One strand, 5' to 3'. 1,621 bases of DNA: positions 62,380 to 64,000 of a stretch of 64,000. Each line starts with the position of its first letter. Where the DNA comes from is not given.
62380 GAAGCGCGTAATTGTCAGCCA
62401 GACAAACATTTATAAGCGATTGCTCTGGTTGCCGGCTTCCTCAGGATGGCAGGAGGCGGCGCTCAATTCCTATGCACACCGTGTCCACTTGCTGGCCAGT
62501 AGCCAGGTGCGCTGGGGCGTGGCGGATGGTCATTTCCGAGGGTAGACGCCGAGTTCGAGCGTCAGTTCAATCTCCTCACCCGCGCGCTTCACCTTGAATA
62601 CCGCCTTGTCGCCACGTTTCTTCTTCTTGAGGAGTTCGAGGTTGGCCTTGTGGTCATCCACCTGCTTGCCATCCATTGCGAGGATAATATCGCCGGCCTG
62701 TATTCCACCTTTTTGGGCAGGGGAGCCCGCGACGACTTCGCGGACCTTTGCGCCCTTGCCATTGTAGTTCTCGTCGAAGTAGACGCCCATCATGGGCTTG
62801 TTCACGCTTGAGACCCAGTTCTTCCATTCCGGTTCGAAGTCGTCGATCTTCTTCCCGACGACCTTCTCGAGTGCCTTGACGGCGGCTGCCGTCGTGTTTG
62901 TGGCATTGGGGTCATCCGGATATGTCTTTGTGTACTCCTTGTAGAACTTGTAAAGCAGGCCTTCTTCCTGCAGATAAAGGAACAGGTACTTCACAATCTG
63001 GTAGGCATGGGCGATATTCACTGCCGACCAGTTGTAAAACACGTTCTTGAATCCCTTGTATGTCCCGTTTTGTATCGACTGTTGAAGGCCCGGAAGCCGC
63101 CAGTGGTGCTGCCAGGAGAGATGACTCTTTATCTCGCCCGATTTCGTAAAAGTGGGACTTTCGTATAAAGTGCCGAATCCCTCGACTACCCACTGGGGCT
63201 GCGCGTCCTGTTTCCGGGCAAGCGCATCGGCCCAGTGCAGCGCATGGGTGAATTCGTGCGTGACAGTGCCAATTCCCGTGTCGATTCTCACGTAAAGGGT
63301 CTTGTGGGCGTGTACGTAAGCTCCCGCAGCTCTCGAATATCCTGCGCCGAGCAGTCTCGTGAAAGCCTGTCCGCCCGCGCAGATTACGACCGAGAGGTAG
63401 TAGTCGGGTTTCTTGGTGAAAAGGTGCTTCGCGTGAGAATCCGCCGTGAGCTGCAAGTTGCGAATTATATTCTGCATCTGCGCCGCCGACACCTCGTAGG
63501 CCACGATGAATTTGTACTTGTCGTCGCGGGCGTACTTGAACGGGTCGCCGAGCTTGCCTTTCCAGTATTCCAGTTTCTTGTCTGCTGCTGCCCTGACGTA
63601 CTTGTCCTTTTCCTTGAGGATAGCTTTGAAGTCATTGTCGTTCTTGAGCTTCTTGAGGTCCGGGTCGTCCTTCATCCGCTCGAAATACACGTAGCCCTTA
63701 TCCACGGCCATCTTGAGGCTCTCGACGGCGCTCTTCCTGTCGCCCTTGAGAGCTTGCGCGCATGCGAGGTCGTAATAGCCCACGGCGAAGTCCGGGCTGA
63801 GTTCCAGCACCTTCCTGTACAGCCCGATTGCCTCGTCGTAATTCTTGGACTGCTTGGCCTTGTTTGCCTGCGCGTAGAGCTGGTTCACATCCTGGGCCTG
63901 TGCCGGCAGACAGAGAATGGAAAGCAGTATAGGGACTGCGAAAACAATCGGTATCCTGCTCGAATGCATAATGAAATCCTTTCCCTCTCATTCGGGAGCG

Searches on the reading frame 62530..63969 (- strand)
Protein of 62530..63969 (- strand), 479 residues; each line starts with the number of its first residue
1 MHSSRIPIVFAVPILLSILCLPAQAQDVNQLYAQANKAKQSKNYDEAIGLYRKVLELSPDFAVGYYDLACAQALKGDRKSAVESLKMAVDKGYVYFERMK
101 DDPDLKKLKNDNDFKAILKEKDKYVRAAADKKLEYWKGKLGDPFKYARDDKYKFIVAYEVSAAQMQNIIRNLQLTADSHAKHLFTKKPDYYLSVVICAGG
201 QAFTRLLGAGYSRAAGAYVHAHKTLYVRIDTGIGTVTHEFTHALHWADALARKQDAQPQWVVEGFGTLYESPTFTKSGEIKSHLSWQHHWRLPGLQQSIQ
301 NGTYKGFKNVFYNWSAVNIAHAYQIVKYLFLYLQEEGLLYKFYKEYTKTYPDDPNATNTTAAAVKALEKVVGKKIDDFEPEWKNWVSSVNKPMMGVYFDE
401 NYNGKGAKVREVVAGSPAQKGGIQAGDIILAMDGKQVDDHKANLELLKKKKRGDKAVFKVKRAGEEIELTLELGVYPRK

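Call 9: search_protein_families(library=pfam, proteins=[window:62533-63969:-])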
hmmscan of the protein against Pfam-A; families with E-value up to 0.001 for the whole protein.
window:62533-63969:- (479 aa): 13 families
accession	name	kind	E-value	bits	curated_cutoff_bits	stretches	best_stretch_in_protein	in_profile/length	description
PF13180.12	PDZ_2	-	2.7e-15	56.8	27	1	392-473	1-80/80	PDZ domain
PF17820.7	PDZ_6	-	8.1e-10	38.7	27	1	409-462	2-54/54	PDZ domain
PF00595.29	PDZ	-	5e-09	36.9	23.2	1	394-441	12-61/81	PDZ domain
PF07719.23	TPR_2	-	3e-07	30.5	27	1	31-60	4-33/34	Tetratricopeptide repeat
PF24575.1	TPR_Slam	-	1.1e-06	29.5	35.2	1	23-80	42-99/104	Surface lipoprotein assembly modifier, N-terminal TPR repeats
PF00515.34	TPR_1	-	1.7e-06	28.1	27.8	1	31-61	4-34/34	Tetratricopeptide repeat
PF13414.12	TPR_11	-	2.4e-05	24.4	26.8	1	40-76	6-42/42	TPR repeat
PF07607.17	DUF1570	-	2.8e-05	24.9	22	1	233-277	2-46/129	Protein of unknown function (DUF1570)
PF22316.2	ABhydrolase-like_N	-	6.2e-05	23.2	27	1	32-120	6-97/106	A/B hydrolase-like, N-terminal domain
PF14559.12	TPR_19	-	6.3e-05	23.7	25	1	40-89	3-52/68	Tetratricopeptide repeat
PF13431.12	TPR_17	-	0.00059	20.4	24.4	0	50-77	1-28/34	Tetratricopeptide repeat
PF19805.5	DUF6288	-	0.00084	19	26.3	0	408-462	4-63/402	Family of unknown function (DUF6288)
PF13181.12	TPR_8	-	0.00088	19.7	25.7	0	39-60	12-33/34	Tetratricopeptide repeat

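Call 56: find_encoding_contigs(protein=window:62530-63969:-, flank=10000, max_places=3)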
Protein window:62530-63969:- (479 aa): 1 contig read that carries it; 1 place shown.
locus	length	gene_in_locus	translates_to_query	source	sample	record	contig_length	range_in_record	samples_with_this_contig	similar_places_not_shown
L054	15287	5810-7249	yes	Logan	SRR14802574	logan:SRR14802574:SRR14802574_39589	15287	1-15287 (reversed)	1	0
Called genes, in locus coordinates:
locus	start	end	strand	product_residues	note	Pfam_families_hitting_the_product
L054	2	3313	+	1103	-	?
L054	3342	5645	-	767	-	PF00027:cNMP_binding, PF00871:Acetate_kinase, PF06130:PTAC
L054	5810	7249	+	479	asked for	PF24575:TPR_Slam (weak), PF00515:TPR_1 (faint), PF07719:TPR_2 (faint), PF13414:TPR_11 (faint), PF00595:PDZ, PF13180:PDZ_2, PF17820:PDZ_6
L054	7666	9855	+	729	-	PF07715:Plug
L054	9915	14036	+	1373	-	PF02514:CobN-Mg_chel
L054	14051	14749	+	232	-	PF01618:MotA_ExbB (weak)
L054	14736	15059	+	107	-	PF09919:DUF2149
